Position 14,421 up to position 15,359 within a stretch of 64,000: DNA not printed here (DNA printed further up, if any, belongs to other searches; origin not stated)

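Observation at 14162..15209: Two-gene module: conserved unknown protein + GIY-YIG-like nuclease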

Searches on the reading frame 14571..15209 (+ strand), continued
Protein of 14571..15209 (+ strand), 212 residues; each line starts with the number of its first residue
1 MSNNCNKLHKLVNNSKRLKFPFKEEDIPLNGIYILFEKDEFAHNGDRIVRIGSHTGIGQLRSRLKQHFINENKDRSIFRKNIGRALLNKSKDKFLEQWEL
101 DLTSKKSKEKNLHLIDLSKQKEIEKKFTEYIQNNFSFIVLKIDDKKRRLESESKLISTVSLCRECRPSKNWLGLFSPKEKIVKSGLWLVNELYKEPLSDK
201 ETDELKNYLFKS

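Call 49: search_protein_families(library=padloc, alignment_id=A4, max_evalue=0.00001)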
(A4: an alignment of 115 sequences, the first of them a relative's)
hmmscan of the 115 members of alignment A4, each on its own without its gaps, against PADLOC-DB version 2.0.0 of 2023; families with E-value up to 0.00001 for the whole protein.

A. member 1, L001:7585-8292:+ (236 aa): 1 family
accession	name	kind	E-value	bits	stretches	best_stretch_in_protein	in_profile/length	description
PDLC04134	mad2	-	4.6e-30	102.9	1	51-206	260-426/492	mads_2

B. families by the number of members that match (of 115 scanned): 31 families (the first 25 are shown)
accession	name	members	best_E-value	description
PDLC04899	PDC-S07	3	1.1e-26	-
PDLC04140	mad8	2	3.4e-12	mads_8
PDLC03524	REase_II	1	3.2e-87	Type II restriction enzyme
PDLC03305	MTase_II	1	3.2e-86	Type II methyltransferase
PDLC03973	UzuA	1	6.5e-40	-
PDLC03974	UzuA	1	5.1e-38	-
PDLC04135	mad3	1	4.9e-34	mads_3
PDLC04134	mad2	1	4.6e-30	mads_2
PDLC03398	REase_II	1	1.9e-25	Type II nicking endonuclease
PDLC00911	QueC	1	1.7e-23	QueC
PDLC04908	PDC-S10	1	2.7e-21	-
PDLC03744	AbiP2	1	4.3e-20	DRT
PDLC03521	REase_II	1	7.7e-16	Type II restriction enzyme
PDLC03584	REase_II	1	2.7e-15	Type II restriction enzyme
PDLC02980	AriA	1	9e-14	-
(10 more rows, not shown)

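Call 50: predict_structure(alignment_id=A2)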
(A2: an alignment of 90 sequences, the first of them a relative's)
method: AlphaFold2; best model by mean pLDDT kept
length: 345 residues; sequences in the alignment: 90
mean_pLDDT: 95.6   pTM: 0.77
mean pLDDT of the five models: 95.6, 95.4, 94.5, 94.3, 93.8
residues with pLDDT >= 90: 319; 70-90: 24; 50-70: 2; < 50: 0
segments of 3 or more residues with pLDDT < 50: none
pLDDT, mean of each block of 10 residues (from residue 1): 97 98 96 90 98 98 95 98 98 98 97 98 93 82 96 97 98 94 97 96 93 98 98 93 91 97 98 98 98 93 96 97 95 95 93
secondary structure, 60 per line:
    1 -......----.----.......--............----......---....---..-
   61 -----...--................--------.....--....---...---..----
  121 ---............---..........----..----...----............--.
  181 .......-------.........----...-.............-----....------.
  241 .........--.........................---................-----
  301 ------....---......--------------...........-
elements in order: E2-7 H19-22 H26-37 E42-47 E51-54 H71-86 E95-99 H102-105 H124-135 H139-148 E166-177 E180-187 H195-203 H212-224 H230-233 H240-249 H252-269 E270-276 H280-295 H307-310 H314-319 H334-344

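Call 54: fold_search(model_id=the predicted structure, library=pdb)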
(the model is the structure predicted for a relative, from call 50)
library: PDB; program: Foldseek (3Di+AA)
matches with E <= 10: 422; with E <= 0.001: 0
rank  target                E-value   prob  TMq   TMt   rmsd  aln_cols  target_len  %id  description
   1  3hyo                  1.7e-01  0.28  0.16  0.19  10.5       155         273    7  Crystal structure of pyridoxal kinase from Lactobacillus plantarum in complex with ADP (released 2009-06-30)
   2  3h74                  2.4e-01  0.33  0.16  0.19   8.5       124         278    8  Crystal structure of pyridoxal kinase from Lactobacillus plantarum (released 2009-05-26)
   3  2kpo_MODEL_1_A        2.5e-01  0.44  0.18  0.40   6.2       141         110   13  Solution NMR structure of de novo designed rossmann 2x2 fold protein, Northeast Structural Genomics Consortium (released 2009-12-01)
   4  8u2w_B                2.5e-01  0.14  0.17  0.14  10.6       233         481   10  Glucose-6-phosphate 1-dehydrogenase (G6PDH) from Crithidia fasciculata (NADP bound) (released 2023-09-13)
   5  3ibq                  4.0e-01  0.25  0.16  0.19   8.8       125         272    7  Crystal structure of pyridoxal kinase from Lactobacillus plantarum in complex with ATP (released 2009-07-28)
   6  4qca_B                5.0e-01  0.20  0.20  0.28   9.0       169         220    9  Crystal structure of Vaccinia virus uracil-DNA glycosylase mutant R167AD4 (released 2015-05-13)
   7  4od8_B                5.0e-01  0.20  0.20  0.28   9.1       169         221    9  Crystal structure of the vaccinia virus DNA polymerase holoenzyme subunit D4 in complex with the A20 N-terminus (released 2014-03-26)
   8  1ub0                  5.3e-01  0.15  0.15  0.19   9.9       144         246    9  Crystal Structure Analysis of Phosphomethylpyrimidine Kinase (ThiD) from Thermus Thermophilus Hb8 (released 2003-04-08)
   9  6tmh_g                5.3e-01  0.06  0.11  0.12  22.2       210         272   10  Cryo-EM structure of Toxoplasma gondii mitochondrial ATP synthase dimer, OSCP/F1/c-ring model (released 2020-12-16)
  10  3wrw_E                5.6e-01  0.12  0.18  0.16   9.0       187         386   12  Crystal structure of the N-terminal domain of resistance protein (released 2014-08-13)
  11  3qyf_A                5.6e-01  0.09  0.14  0.17  13.5       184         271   11  Crystal structure of the CRISPR-associated protein SSO1393 from Sulfolobus solfataricus (released 2011-03-23)
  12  9cir_B                6.3e-01  0.23  0.19  0.17   7.1       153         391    8  Crystal structure of pyrophosphate-dependent phosphofructokinase from Candidatus Prometheoarchaeum syntrophicum (released 2025-07-09)
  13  7r8z                  6.3e-01  0.16  0.16  0.23   9.7       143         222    8  Ancestral protein AncEn of Phosphomethylpyrimidine kinases family (released 2022-06-29)
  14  3wrv_A                7.1e-01  0.13  0.19  0.28   8.8       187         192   12  Crystal structure of NN domain of resistance protein (released 2014-08-13)
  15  6ybb_F                7.1e-01  0.10  0.12  0.14  17.0       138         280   13  Crystal structure of a native BcsE (217-523) - BcsR-BcsQ (R156E mutant) complex with c-di-GMP and ATP bound (released 2021-02-24)
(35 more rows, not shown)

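Call 56: search_solved_structures(query=A1, max_evalue=10, show_alignments=3)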
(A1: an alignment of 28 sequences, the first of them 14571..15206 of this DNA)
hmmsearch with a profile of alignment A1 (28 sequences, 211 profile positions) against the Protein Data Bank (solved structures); distinct sequences matched with E-value up to 10: 0.

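Call 60: fold_search(model_id=the predicted structure, library=viral)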
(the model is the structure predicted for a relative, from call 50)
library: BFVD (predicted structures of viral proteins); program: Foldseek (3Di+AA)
matches with E <= 10: 269; with E <= 0.001: 8
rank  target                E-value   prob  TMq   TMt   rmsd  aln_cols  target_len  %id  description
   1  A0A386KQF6            2.1e-12  1.00  0.36  0.65   2.1       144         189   30  DUF6884 domain-containing protein [Caulobacter phage Kronos]
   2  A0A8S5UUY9            3.6e-10  1.00  0.37  0.82   3.1       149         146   30  YaaA [Siphoviridae sp. ctaDn21]
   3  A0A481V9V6            3.4e-08  1.00  0.33  0.54   3.3       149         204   28  DUF6884 domain-containing protein [Halobacterium phage ChaoS9]
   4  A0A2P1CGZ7            6.1e-08  1.00  0.33  0.41   2.8       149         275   26  DUF6884 domain-containing protein [Mycobacterium phage Mendokysei]
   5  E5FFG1                9.0e-08  1.00  0.28  0.47   4.8       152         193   22  Gp8 [Burkholderia phage KS14]
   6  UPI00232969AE         2.8e-07  1.00  0.28  0.28   5.8       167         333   20  (no name look-up for this kind of identifier)
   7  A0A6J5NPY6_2          3.3e-06  1.00  0.27  0.09   5.2       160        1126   19  Uncharacterized protein [uncultured Caudovirales phage]
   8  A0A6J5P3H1            1.2e-05  1.00  0.27  0.52   5.5       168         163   13  Uncharacterized protein [uncultured Caudovirales phage]
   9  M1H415                1.5e-01  0.25  0.18  0.18  16.9       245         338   12  (no name in the UniProt tables at hand)
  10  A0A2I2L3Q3            2.4e-01  0.15  0.16  0.20  14.3       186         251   17  TIGR02452 family protein (DUF2263) [Orpheovirus IHUMI-LCC2]
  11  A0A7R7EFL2            3.0e-01  0.25  0.19  0.21  15.1       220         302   13  (no name in the UniProt tables at hand)
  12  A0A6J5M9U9            3.3e-01  0.38  0.20  0.29   6.8       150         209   10  VWFA domain containing protein [uncultured Caudovirales phage]
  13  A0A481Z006            3.5e-01  0.09  0.19  0.08  18.3       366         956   12  von willebrand factor type A domain protein [Marseillevirus LCMAC202]
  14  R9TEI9                3.9e-01  0.41  0.23  0.32   6.2       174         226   10  DUF5591 domain-containing protein [Vibrio phage nt-1]
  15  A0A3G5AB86            5.0e-01  0.10  0.16  0.16  10.8       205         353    7  J domain-containing protein [Hyperionvirus sp.]
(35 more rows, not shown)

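Call 61: search_solved_structures(query=A2, max_evalue=10, show_alignments=3)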
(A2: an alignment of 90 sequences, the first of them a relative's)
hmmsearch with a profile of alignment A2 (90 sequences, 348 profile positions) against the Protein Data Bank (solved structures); distinct sequences matched with E-value up to 10: 0.

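Call 64: search_dna_similar(query=window:14571-15206:+, collection=plasmids, mode=protein, max_evalue=0.001, max_rows=25)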
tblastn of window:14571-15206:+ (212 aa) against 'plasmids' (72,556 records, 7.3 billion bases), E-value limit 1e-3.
Records with a match: 5; places in all: 5; records where one place covers at least 80% of the query: 4.
Best place of each record, by identity: <60% 5.
By first word of the organism name: Haloarcula 5.
By predicted mobility (MOB-suite, as given by PLSDB): non-mobilizable 5.
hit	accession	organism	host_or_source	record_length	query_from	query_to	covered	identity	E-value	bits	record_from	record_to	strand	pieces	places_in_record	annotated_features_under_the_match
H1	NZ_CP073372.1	Haloarcula sinaiiensis ATCC 33800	cell culture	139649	8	209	95%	27.8%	2e-8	61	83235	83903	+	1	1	hypothetical protein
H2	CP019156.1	Haloarcula taiwanensis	single cell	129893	26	209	87%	30.0%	8e-9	62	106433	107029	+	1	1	hypothetical protein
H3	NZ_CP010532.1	Haloarcula sp. CBA1115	monoisolate,Solar salt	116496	26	209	87%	29.3%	1e-8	62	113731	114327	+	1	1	hypothetical protein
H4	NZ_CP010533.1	Haloarcula sp. CBA1115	monoisolate,Solar salt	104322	28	209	86%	28.8%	7e-7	56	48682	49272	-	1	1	hypothetical protein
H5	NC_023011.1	Haloarcula hispanica N601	-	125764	47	209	77%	30.2%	2e-8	61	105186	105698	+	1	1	hypothetical protein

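Call 65: search_dna_similar(query=window:14571-15206:+, collection=phages, mode=protein, max_evalue=0.001, max_rows=25)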
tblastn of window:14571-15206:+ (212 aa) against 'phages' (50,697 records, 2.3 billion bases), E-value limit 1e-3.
No match.

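Call 66: get_annotated_region(hit=H1, flank=7000)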
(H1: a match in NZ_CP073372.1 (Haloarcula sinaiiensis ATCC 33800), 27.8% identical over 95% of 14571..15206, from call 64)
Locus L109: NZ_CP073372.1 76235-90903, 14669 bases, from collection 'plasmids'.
description: Haloarcula sinaiiensis ATCC 33800 plasmid pHsi139, complete sequence
organism: Haloarcula sinaiiensis ATCC 33800 (NCBI taxid 662476)
taxonomy: Archaea; Euryarchaeota; Halobacteria; Halobacteriales; Haloarculaceae; Haloarcula; Haloarcula sinaiiensis; Haloarcula sinaiiensis ATCC 33800
host: -; source: cell culture; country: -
typing (MOB-suite, as given by PLSDB): non-mobilizable; mating-pair formation MPF_T
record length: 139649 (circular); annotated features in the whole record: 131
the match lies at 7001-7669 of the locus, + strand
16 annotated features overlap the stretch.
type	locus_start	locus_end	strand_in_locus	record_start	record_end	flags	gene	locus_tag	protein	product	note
CDS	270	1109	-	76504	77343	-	-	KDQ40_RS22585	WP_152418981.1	hypothetical protein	-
CDS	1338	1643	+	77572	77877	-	-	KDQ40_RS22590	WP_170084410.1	DUF6516 family protein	-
CDS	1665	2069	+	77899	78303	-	-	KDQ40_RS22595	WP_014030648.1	transcriptional regulator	-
CDS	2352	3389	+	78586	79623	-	-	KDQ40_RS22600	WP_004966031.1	hypothetical protein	-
CDS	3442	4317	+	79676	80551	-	-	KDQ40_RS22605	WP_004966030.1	hypothetical protein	-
CDS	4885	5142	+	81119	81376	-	-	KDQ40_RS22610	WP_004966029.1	hypothetical protein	-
CDS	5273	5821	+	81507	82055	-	-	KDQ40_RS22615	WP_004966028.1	hypothetical protein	-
CDS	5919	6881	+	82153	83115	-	-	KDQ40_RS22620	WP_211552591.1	ArdC-like ssDNA-binding domain-containing protein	-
CDS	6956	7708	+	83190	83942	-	-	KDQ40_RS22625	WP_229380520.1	hypothetical protein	-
CDS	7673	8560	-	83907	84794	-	-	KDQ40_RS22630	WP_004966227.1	HNH endonuclease signature motif containing protein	-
CDS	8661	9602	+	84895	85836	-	-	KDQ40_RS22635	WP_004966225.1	DUF6610 family protein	-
CDS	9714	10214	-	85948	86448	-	-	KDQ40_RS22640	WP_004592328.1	GNAT family N-acetyltransferase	-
CDS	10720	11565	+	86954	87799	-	-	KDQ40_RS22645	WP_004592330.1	DUF6884 domain-containing protein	-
CDS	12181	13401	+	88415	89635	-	-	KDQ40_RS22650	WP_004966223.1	orc1/cdc6 family replication initiation protein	-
CDS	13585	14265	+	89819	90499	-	-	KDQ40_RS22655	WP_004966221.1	hypothetical protein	-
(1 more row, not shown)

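Call 67: get_annotated_region(hit=H4, flank=7000)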
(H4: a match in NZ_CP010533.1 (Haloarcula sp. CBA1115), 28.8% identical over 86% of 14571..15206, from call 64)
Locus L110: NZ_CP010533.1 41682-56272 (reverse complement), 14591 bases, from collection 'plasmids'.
description: Haloarcula sp. CBA1115 plasmid unnamed4, complete sequence
organism: Haloarcula sp. CBA1115 (NCBI taxid 1592728)
taxonomy: Archaea; Euryarchaeota; Halobacteria; Halobacteriales; Haloarculaceae; Haloarcula; Haloarcula sp. CBA1115
host: -; source: monoisolate,Solar salt; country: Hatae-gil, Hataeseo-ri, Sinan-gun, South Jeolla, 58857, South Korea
typing (MOB-suite, as given by PLSDB): non-mobilizable; mating-pair formation MPF_T
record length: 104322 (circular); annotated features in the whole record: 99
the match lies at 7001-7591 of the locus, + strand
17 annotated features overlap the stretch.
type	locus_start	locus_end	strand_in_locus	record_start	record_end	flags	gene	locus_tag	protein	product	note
CDS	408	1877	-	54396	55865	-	-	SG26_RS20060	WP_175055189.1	orc1/cdc6 family replication initiation protein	-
CDS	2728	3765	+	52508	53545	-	-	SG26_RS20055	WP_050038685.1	hypothetical protein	-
CDS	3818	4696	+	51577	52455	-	-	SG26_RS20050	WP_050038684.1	DNA polymerase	-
CDS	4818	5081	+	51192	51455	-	-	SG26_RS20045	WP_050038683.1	hypothetical protein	-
CDS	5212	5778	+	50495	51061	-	-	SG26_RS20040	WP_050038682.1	hypothetical protein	-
CDS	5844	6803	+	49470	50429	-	-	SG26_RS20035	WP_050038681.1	ArdC-like ssDNA-binding domain-containing protein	-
CDS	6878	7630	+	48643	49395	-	-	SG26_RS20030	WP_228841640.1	hypothetical protein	-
CDS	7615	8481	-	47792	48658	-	-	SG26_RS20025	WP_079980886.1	HNH endonuclease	-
CDS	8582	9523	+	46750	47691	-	-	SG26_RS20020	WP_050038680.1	DUF6610 family protein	-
CDS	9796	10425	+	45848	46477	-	-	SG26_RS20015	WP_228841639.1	hypothetical protein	-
CDS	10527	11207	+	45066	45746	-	-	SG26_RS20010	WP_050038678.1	hypothetical protein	-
CDS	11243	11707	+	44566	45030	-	-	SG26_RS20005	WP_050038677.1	hypothetical protein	-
CDS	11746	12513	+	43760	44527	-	-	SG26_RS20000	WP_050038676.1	hypothetical protein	-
CDS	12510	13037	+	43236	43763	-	-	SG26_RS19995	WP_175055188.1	hypothetical protein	-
CDS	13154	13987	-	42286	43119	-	-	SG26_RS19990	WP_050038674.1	hypothetical protein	-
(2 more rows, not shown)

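Call 70: search_protein_families(library=pfam, alignment_id=A5, max_evalue=0.1)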
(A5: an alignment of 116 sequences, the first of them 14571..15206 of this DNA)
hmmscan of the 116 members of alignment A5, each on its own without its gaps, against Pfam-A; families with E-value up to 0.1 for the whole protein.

A. member 1, window:14571-15206:+ (212 aa): 3 families
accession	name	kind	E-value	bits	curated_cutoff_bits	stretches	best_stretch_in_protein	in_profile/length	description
PF01986.22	DUF123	-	0.0038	18.1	25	1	49-136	9-77/95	Domain of unknown function DUF123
PF20420.3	DUF6702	-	0.0068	16.9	24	1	104-150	40-83/141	Domain of unknown function (DUF6702)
PF01541.30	GIY-YIG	-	0.019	15.7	22.6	0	31-120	3-74/78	GIY-YIG catalytic domain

B. families by the number of members that match (of 116 scanned): 43 families (the first 25 are shown)
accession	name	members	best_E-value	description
PF21818.3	DUF6884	41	8.6e-45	Family of unknown function (DUF6884)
PF01986.22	DUF123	17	0.00059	Domain of unknown function DUF123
PF03883.20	H2O2_YaaD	15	6e-07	Peroxide stress protein YaaA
PF20815.3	GIY_YIG_2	13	1.5e-05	GIY-YIG catalytic domain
PF01541.30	GIY-YIG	10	0.00047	GIY-YIG catalytic domain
PF24698.1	DUF7662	8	5.2e-19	Domain of unknown function (DUF7662)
PF11995.13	DUF3490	6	0.015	Domain of unknown function (DUF3490)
PF11296.14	DUF3097_C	3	0.0045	DUF3097, C-terminal domain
PF21021.3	FAF1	2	0.0028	Fas-associated factor 1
PF01652.23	IF4E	2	0.0049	Eukaryotic initiation factor 4E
PF20420.3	DUF6702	2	0.0068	Domain of unknown function (DUF6702)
PF16508.11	NIBRIN_BRCT_II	2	0.022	Second BRCT domain on Nijmegen syndrome breakage protein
PF07179.17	SseB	1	0.00024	SseB protein N-terminal domain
PF10827.13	DUF2552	1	0.012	Protein of unknown function (DUF2552)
PF23361.1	BBS7_pf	1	0.013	BBS7 platform domain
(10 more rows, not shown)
